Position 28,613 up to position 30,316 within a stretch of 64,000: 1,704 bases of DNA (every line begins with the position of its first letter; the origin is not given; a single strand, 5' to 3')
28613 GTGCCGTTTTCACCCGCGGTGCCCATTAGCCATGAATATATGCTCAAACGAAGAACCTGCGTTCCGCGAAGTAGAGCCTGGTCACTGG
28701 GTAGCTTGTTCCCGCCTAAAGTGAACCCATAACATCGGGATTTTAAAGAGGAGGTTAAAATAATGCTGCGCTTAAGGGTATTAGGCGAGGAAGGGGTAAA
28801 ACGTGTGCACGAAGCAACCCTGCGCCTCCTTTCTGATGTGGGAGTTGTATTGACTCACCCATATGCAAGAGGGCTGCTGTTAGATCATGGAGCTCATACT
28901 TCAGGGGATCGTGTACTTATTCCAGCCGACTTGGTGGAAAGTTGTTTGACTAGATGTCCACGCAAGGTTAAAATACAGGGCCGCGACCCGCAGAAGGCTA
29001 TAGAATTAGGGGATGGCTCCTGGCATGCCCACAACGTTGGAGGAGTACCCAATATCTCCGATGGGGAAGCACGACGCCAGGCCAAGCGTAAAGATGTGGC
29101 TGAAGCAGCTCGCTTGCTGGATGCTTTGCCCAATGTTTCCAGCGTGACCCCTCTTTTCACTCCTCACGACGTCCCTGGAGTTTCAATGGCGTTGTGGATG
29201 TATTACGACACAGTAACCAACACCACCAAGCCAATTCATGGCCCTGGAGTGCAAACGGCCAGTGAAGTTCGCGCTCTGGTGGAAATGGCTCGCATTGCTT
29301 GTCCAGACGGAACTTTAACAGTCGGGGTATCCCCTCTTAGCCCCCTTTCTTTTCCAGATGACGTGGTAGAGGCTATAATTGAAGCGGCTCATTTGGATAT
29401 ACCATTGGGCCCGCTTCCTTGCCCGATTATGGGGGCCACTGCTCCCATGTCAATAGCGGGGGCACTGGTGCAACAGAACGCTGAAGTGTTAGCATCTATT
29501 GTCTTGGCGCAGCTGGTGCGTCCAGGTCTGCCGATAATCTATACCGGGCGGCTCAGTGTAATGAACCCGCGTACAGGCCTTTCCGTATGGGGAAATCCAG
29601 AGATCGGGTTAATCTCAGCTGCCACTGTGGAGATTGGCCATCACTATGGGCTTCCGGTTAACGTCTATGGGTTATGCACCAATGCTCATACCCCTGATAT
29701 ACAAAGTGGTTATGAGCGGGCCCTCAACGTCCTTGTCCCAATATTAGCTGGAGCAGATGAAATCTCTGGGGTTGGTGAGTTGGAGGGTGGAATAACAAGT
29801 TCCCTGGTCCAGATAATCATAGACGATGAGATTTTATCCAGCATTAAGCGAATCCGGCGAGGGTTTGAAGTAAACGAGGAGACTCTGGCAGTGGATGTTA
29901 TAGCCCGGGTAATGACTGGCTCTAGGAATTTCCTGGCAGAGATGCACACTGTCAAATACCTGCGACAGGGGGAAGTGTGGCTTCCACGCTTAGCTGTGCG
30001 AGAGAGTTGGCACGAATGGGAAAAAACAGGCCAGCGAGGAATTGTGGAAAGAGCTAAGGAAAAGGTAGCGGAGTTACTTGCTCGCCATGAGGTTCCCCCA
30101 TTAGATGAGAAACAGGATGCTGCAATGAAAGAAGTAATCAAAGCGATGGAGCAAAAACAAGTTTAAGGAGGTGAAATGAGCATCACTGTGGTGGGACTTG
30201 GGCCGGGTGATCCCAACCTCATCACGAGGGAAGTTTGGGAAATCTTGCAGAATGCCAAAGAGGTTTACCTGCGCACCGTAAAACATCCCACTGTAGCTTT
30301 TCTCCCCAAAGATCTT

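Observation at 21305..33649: Peptide-type ABC importer and S9 peptidase in one operon with a non-Pyl MttB / corrinoid / methyl-THF methyltransferase module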

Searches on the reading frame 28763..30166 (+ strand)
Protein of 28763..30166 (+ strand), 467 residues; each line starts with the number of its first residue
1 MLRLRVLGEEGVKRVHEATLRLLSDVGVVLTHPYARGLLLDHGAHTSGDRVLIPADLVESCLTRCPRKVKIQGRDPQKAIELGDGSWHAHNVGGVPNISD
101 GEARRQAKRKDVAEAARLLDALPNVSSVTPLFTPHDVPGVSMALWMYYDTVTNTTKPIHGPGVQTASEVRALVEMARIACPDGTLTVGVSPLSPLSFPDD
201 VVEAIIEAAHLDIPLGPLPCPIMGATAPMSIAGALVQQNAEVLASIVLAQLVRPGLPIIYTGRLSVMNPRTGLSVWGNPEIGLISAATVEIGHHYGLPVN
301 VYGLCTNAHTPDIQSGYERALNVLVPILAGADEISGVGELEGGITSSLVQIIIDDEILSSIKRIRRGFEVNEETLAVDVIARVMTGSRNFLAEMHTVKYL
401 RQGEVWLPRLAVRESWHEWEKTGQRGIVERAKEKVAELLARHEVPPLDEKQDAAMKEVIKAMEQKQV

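Call 3: search_protein_families(library=pfam, proteins=[window:28763-30166:+])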
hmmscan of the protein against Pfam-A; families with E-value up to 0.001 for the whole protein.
window:28763-30166:+ (467 aa): 1 family
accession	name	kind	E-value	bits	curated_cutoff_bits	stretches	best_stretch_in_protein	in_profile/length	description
PF06253.16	MTTB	-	3.1e-87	293.1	25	1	4-461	31-494/500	Trimethylamine methyltransferase (MTTB)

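Call 4: search_protein_families(library=ncbifam, proteins=[window:28763-30166:+])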
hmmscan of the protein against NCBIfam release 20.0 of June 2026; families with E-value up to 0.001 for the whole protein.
window:28763-30166:+ (467 aa): 1 family
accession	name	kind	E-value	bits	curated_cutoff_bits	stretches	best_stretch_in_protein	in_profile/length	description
TIGR02369.2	trimeth_pyl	equivalog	4.3e-113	378.3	525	1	3-463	2-469/469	[trimethylamine--corrinoid protein] Co-methyltransferase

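Call 11: find_homologous_proteins(query=window:28763-30166:+, max_evalue=1e-20)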
Query window:28763-30166:+ (467 aa): 1808 proteins with E <= 1e-20 among 8000 candidates; the best 120 are listed.
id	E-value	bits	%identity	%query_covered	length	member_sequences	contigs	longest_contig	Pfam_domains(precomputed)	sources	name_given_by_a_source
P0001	0.0e+0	1040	100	100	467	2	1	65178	PF06253.17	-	-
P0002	2.3e-261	886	84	100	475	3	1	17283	PF06253.17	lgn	-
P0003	2.4e-255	866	81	99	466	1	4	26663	PF06253.17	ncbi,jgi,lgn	ncbi:MAG: trimethylamine methyltransferase family protein [Candidatus Bathyarchaeia archaeon]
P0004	2.1e-238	810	77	99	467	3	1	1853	PF06253.17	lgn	-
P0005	3.5e-232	789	76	100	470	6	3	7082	PF06253.17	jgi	jgi:trimethylamine--corrinoid protein Co-methyltransferase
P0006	2.0e-230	784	75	100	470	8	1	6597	PF06253.17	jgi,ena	-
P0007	6.2e-228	775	76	99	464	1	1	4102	PF06253.17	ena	-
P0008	9.5e-228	775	76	99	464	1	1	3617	PF06253.17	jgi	jgi:trimethylamine--corrinoid protein Co-methyltransferase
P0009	1.3e-226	771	76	99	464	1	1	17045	PF06253.17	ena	-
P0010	1.6e-226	771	75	99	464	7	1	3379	PF06253.17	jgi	jgi:trimethylamine--corrinoid protein Co-methyltransferase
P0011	2.6e-225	767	74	99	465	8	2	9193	PF06253.17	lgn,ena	-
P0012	1.4e-223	761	74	99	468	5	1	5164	PF06253.17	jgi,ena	-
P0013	4.2e-222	756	74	99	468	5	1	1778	PF06253.17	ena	-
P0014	1.3e-219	748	73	99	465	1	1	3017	PF06253.17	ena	-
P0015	1.6e-219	748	70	100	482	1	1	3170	PF06253.17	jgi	jgi:trimethylamine---corrinoid protein Co-methyltransferase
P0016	1.6e-218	744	71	100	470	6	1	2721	PF06253.17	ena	-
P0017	5.2e-217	739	70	99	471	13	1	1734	PF06253.17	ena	-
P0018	6.3e-216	736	72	98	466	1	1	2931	PF06253.17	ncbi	-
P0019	1.9e-215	734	72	99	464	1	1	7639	PF06253.17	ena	-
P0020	5.4e-215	733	71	99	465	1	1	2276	PF06253.17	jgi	jgi:trimethylamine--corrinoid protein Co-methyltransferase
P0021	2.7e-214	730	72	99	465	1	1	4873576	PF06253.17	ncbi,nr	ncbi:MAG: trimethylamine methyltransferase family protein [Anaerolineae bacterium]|nr:MAG: trimethyl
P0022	2.9e-214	730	70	99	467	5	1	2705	PF06253.17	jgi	jgi:trimethylamine--corrinoid protein Co-methyltransferase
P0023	5.4e-214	729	69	100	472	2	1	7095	PF06253.17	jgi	jgi:trimethylamine--corrinoid protein Co-methyltransferase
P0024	7.0e-214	729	68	99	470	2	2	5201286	PF06253.17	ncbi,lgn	-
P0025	1.1e-213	728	67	99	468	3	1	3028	PF06253.17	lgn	-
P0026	6.1e-213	726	69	99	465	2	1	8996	PF06253.17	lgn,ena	-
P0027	7.9e-213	726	69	99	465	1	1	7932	PF06253.17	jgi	jgi:trimethylamine--corrinoid protein Co-methyltransferase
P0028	1.7e-212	724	70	99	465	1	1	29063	PF06253.17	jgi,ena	-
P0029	9.3e-212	722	68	99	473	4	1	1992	PF06253.17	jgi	-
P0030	2.4e-211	721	68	100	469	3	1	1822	PF06253.17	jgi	-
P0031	5.5e-211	719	68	99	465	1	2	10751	PF06253.17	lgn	-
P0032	5.9e-211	719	68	99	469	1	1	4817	PF06253.17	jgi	jgi:trimethylamine--corrinoid protein Co-methyltransferase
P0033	3.6e-210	717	69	99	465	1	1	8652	PF06253.17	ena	-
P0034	5.6e-210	716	69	99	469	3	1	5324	PF06253.17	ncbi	-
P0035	1.0e-209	715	69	100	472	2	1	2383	PF06253.17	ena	-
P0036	1.1e-209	715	67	99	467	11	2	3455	PF06253.17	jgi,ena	-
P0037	1.5e-209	715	67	99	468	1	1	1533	PF06253.17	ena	-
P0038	1.0e-208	712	67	99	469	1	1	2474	PF06253.17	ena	-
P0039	2.0e-208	711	67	99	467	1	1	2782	PF06253.17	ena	-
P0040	2.3e-208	711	67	99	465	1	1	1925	PF06253.17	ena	-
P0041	1.1e-207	709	69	100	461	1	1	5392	PF06253.17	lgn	-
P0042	2.6e-207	707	67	99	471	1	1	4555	PF06253.17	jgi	jgi:trimethylamine--corrinoid protein Co-methyltransferase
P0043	5.2e-207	706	66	99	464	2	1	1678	PF06253.17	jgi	jgi:trimethylamine--corrinoid protein Co-methyltransferase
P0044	2.0e-206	704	67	100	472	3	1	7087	PF06253.17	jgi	-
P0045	4.9e-205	700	66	100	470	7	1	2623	PF06253.17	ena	-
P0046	2.1e-204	698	65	99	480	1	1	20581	PF06253.17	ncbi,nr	ncbi:MAG: trimethylamine methyltransferase family protein [Chloroflexia bacterium]|nr:trimethylamine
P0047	1.0e-203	696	66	99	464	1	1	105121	PF06253.17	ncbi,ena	-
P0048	3.8e-203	694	65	100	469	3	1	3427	PF06253.17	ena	-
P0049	7.3e-202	689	66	99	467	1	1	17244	PF06253.17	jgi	-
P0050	2.3e-200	684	67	99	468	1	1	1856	PF06253.17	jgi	jgi:trimethylamine--corrinoid protein Co-methyltransferase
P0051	1.2e-199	682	66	99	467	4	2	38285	PF06253.17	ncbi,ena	-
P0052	1.7e-199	682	63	99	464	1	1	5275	PF06253.17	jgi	jgi:trimethylamine--corrinoid protein Co-methyltransferase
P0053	2.5e-198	678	63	99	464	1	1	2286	PF06253.17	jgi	jgi:trimethylamine--corrinoid protein Co-methyltransferase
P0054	1.5e-197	675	64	99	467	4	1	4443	PF06253.17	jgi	-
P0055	1.6e-197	675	66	99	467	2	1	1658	PF06253.17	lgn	-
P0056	5.8e-197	673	64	99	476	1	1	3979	PF06253.17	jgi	jgi:trimethylamine--corrinoid protein Co-methyltransferase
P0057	1.0e-195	669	63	100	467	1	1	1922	PF06253.17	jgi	jgi:trimethylamine--corrinoid protein Co-methyltransferase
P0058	3.4e-195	667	62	100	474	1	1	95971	PF06253.17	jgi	jgi:trimethylamine---corrinoid protein Co-methyltransferase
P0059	3.9e-194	664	62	99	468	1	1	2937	PF06253.17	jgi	jgi:trimethylamine--corrinoid protein Co-methyltransferase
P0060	1.5e-193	662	63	100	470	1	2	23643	PF06253.17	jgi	-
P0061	2.1e-191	655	62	99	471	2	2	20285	PF06253.17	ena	-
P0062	9.8e-191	653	61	99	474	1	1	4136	PF06253.17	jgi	-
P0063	4.3e-190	651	61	99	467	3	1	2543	PF06253.17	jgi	-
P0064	6.1e-190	650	62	100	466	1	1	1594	PF06253.17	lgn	-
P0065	1.4e-189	649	60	99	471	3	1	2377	PF06253.17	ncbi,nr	ncbi:MAG: trimethylamine methyltransferase family protein [Anaerolineales bacterium]|nr:trimethylami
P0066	4.8e-189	647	62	98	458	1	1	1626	PF06253.17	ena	-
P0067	2.3e-187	642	60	100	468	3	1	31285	PF06253.17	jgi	-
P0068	5.6e-187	640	62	99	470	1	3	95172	PF06253.17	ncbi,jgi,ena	-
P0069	7.4e-187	640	60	98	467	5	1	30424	PF06253.17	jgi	-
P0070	2.8e-186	638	59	99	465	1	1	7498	PF06253.17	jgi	jgi:trimethylamine--corrinoid protein Co-methyltransferase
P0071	2.1e-185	635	61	98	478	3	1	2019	PF06253.17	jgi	jgi:trimethylamine--corrinoid protein Co-methyltransferase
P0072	7.2e-184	630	60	100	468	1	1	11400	PF06253.17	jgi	-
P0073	8.2e-181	620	70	84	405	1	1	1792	PF06253.17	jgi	jgi:trimethylamine--corrinoid protein Co-methyltransferase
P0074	3.9e-180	618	63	94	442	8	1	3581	PF06253.17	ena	-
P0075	4.7e-180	618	60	99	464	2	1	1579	PF06253.17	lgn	-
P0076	1.3e-179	616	62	99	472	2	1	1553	PF06253.17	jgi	jgi:trimethylamine--corrinoid protein Co-methyltransferase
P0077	1.4e-179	616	58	99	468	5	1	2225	PF06253.17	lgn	-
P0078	2.0e-179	615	59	99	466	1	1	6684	PF06253.17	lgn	-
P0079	7.4e-179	614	58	100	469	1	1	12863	PF06253.17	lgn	-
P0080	1.4e-177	609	59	98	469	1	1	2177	PF06253.17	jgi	-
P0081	3.1e-177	608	60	99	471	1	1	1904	PF06253.17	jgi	jgi:trimethylamine---corrinoid protein Co-methyltransferase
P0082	6.2e-177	607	60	99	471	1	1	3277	PF06253.17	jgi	jgi:trimethylamine---corrinoid protein Co-methyltransferase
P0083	1.5e-176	606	60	100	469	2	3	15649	PF06253.17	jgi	jgi:trimethylamine--corrinoid protein Co-methyltransferase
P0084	3.1e-176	605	59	100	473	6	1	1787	PF06253.17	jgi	jgi:trimethylamine--corrinoid protein Co-methyltransferase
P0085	4.5e-176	604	58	99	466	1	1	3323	PF06253.17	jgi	jgi:trimethylamine--corrinoid protein Co-methyltransferase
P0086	5.6e-176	604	59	99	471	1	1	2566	PF06253.17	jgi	jgi:trimethylamine---corrinoid protein Co-methyltransferase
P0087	6.9e-176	604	58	99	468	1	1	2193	PF06253.17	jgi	jgi:trimethylamine--corrinoid protein Co-methyltransferase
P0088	9.5e-176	603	59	99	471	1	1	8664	PF06253.17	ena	-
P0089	2.1e-175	602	60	100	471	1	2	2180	PF06253.17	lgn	-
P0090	1.7e-174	599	59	100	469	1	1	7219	PF06253.17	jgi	-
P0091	1.7e-174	599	60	99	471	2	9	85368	PF06253.17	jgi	jgi:trimethylamine--corrinoid protein Co-methyltransferase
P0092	4.0e-174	598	58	99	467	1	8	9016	PF06253.17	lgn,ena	-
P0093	7.4e-174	597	58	100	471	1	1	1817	PF06253.17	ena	-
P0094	1.8e-173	596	58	99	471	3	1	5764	PF06253.17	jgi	jgi:trimethylamine--corrinoid protein Co-methyltransferase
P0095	1.9e-173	596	59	99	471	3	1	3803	PF06253.17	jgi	jgi:trimethylamine--corrinoid protein Co-methyltransferase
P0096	4.4e-173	595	59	99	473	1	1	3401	PF06253.17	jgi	jgi:trimethylamine--corrinoid protein Co-methyltransferase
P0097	6.0e-173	594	57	100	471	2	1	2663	PF06253.17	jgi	-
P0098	1.1e-172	593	59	99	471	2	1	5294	PF06253.17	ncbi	-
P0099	1.3e-172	593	59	99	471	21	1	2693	PF06253.17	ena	-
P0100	1.8e-172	593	57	100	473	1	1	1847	PF06253.17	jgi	jgi:trimethylamine--corrinoid protein Co-methyltransferase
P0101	3.6e-172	592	58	98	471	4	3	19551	PF06253.17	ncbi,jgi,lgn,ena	-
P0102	3.7e-172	592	58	99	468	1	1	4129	PF06253.17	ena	-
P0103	3.7e-172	591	58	100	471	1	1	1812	PF06253.17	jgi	jgi:trimethylamine--corrinoid protein Co-methyltransferase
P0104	4.6e-172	591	58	100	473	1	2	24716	PF06253.17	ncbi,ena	-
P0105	5.1e-172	591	58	98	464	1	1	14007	PF06253.17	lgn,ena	-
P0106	5.7e-172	591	58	100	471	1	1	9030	PF06253.17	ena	-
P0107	5.8e-172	591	58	100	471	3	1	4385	PF06253.17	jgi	-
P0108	5.8e-172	591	59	100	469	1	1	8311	PF06253.17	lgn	-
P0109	5.9e-172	591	59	99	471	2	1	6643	PF06253.17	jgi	jgi:trimethylamine--corrinoid protein Co-methyltransferase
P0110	6.8e-172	591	58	100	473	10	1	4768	PF06253.17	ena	-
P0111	7.4e-172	590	56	99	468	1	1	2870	PF06253.17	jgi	jgi:trimethylamine--corrinoid protein Co-methyltransferase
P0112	9.0e-172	590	58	99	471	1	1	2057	PF06253.17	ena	-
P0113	1.2e-171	590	59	99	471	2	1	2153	PF06253.17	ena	-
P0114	1.2e-171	590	60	99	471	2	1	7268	PF06253.17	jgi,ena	-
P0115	1.3e-171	590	58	100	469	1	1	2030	PF06253.17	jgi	jgi:trimethylamine--corrinoid protein Co-methyltransferase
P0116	1.3e-171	590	59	99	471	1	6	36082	PF06253.17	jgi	jgi:trimethylamine--corrinoid protein Co-methyltransferase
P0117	1.4e-171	590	58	100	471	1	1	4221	PF06253.17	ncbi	-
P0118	1.6e-171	589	59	99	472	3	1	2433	PF06253.17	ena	-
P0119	1.9e-171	589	58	100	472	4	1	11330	PF06253.17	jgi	jgi:trimethylamine--corrinoid protein Co-methyltransferase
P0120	3.9e-171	588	56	99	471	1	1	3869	PF06253.17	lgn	-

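Call 12: search_solved_structures(query=window:28763-30166:+, show_alignments=3)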
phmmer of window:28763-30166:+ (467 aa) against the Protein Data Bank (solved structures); distinct sequences matched with E-value up to 0.001: 5.
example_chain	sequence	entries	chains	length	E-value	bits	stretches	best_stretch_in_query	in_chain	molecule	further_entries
7xcl_A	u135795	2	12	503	3.3e-61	210.8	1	7-456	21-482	Trimethylamine methyltransferase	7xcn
7xcm_A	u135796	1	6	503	4.8e-61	210.3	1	7-456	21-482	Trimethylamine methyltransferase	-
9yce_A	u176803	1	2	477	2.1e-50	175.2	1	4-459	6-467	Glycine betaine methyltransferase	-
2qne_A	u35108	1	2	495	2.5e-50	175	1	4-459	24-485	Putative methyltransferase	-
4yyc_A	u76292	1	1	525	2.7e-43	151.8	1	5-460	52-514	Putative trimethylamine methyltransferase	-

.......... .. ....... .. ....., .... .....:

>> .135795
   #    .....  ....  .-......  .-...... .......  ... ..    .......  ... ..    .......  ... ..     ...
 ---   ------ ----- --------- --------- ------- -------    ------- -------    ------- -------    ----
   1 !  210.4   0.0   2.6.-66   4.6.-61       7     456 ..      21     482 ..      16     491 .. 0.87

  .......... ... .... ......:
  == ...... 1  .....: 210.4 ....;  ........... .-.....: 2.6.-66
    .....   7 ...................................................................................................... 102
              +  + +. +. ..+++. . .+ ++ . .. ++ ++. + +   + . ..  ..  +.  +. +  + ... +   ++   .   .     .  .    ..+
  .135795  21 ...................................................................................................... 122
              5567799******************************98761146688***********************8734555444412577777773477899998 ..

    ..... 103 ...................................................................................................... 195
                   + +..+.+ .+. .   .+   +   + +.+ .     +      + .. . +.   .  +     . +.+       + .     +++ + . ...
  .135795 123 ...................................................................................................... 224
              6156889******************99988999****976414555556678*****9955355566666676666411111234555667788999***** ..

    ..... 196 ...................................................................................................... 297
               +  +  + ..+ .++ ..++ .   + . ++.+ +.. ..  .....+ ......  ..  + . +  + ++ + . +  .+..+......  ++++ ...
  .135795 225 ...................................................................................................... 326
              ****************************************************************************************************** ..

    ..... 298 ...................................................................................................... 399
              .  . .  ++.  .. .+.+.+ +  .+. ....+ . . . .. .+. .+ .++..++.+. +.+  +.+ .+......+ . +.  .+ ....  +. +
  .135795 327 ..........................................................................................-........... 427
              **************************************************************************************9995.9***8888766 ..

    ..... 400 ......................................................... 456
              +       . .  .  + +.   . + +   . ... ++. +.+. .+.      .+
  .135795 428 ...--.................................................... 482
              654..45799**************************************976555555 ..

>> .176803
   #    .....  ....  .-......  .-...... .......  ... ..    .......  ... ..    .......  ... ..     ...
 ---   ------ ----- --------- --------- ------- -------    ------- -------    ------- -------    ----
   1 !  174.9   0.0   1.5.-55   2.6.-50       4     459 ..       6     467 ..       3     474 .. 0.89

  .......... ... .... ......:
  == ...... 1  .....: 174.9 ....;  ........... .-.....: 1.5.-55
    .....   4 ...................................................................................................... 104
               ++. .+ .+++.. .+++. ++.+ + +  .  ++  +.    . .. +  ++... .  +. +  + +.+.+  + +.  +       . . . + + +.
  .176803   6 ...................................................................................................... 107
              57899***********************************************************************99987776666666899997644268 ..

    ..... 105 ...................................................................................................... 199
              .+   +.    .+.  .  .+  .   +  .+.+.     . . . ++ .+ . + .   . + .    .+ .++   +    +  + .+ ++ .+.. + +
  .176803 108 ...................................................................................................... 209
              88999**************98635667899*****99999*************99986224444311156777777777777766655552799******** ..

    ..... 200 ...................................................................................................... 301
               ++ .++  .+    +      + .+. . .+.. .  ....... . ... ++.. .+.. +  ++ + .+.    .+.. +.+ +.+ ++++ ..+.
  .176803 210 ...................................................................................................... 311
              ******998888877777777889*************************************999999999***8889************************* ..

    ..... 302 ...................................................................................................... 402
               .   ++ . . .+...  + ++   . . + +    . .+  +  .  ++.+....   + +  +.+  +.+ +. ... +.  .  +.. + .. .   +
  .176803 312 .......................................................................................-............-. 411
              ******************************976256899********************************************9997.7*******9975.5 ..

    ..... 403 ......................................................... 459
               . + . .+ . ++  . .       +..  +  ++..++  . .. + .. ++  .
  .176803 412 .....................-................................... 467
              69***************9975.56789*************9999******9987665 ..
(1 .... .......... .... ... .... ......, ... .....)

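Call 14: find_encoding_contigs(protein=P0002, flank=10000, max_places=3)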
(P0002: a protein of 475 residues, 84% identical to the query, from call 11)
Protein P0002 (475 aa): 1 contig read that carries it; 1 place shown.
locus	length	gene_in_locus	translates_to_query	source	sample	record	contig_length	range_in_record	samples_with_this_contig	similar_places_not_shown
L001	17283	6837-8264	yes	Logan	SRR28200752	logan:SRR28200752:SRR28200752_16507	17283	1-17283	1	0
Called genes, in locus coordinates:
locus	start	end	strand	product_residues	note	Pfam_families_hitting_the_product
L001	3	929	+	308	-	?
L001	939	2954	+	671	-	PF00930:DPPIV_N (faint), PF25174:Beta-prop_THOC3 (faint), PF26549:Tricorn_N (faint), PF26550:Tricorn_2nd (faint), PF07676:PD40, PF02129:Peptidase_S15 (faint), PF00326:Peptidase_S9, PF12146:Hydrolase_4 (faint)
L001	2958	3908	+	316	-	PF19300:BPD_transp_1_N, PF00528:BPD_transp_1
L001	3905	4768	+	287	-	PF12911:OppC_N, PF00528:BPD_transp_1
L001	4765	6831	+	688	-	PF13191:AAA_16 (faint), PF13555:AAA_29 (faint), PF00005:ABC_tran, PF02463:SMC_N (faint), PF13304:AAA_21 (faint), PF08352:oligo_HPY, PF00005:ABC_tran, PF08352:oligo_HPY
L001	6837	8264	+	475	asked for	PF06253:MTTB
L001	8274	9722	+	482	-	PF00590:TP_methylase, PF01503:PRA-PH (faint), PF03819:MazG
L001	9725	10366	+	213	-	PF02607:B12-binding_2, PF02310:B12-binding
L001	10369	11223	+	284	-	PF00809:Pterin_bind, PF03599:CdhD (weak)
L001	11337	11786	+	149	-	PF12953:DUF3842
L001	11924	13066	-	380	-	PF00266:Aminotran_5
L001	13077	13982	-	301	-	PF02899:Phage_int_SAM_1 (weak), PF00589:Phage_integrase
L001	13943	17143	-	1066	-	PF00912:Transgly, PF00905:Transpeptidase, PF17957:Big_7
